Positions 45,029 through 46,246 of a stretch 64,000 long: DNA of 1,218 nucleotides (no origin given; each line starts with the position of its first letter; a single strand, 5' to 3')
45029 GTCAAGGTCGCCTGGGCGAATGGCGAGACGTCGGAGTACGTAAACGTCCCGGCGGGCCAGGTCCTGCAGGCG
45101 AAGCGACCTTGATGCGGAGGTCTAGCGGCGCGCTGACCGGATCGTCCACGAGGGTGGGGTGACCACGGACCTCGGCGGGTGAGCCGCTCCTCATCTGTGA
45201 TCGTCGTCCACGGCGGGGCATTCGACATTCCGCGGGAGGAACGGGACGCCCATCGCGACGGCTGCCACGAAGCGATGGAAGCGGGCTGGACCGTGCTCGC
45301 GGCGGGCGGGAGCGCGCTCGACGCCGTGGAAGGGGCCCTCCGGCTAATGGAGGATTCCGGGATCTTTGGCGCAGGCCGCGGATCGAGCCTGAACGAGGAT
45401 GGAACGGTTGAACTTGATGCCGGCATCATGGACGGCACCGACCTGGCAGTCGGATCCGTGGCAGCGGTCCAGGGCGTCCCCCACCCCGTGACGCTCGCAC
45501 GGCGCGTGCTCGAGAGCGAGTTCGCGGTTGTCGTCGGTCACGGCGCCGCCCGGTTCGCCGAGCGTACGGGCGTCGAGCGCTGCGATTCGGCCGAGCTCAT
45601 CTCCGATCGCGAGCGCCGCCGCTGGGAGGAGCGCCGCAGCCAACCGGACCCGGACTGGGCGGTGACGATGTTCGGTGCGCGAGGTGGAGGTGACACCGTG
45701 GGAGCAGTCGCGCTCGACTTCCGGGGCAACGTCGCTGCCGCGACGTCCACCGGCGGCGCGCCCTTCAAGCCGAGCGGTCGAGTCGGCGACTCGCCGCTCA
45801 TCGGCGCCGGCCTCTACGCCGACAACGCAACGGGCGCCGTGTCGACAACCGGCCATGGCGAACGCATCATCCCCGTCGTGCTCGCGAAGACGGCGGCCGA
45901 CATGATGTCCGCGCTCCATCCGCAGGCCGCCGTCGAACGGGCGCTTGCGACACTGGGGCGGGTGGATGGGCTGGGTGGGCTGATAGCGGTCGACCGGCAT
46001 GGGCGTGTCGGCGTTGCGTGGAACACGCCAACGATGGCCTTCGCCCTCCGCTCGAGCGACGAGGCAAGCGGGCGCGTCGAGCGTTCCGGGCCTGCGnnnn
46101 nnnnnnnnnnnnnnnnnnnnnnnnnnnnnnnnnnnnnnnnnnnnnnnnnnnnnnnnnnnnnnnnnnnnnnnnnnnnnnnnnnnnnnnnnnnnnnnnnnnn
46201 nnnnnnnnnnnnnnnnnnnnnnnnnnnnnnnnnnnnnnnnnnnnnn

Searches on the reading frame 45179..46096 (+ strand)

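Call 10: search_protein_families(library=pfam, proteins=[window:45179-46096:+])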
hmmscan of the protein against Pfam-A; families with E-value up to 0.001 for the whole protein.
window:45179-46096:+ (306 aa): 1 family
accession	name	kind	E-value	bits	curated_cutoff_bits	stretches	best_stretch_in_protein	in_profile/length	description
PF01112.23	Asparaginase_2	-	4.5e-87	292.5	27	1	7-296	2-303/309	Asparaginase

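Call 45: search_protein_families(library=ncbifam, proteins=[window:45179-46096:+], max_evalue=1e-8)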
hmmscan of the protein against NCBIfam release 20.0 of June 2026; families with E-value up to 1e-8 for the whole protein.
window:45179-46096:+ (306 aa): 1 family
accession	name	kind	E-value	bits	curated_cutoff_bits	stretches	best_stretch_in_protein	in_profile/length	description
NF007589.0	PRK10226.1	equivalog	9.2e-56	189.1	567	1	5-289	3-298/321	beta-aspartyl-peptidase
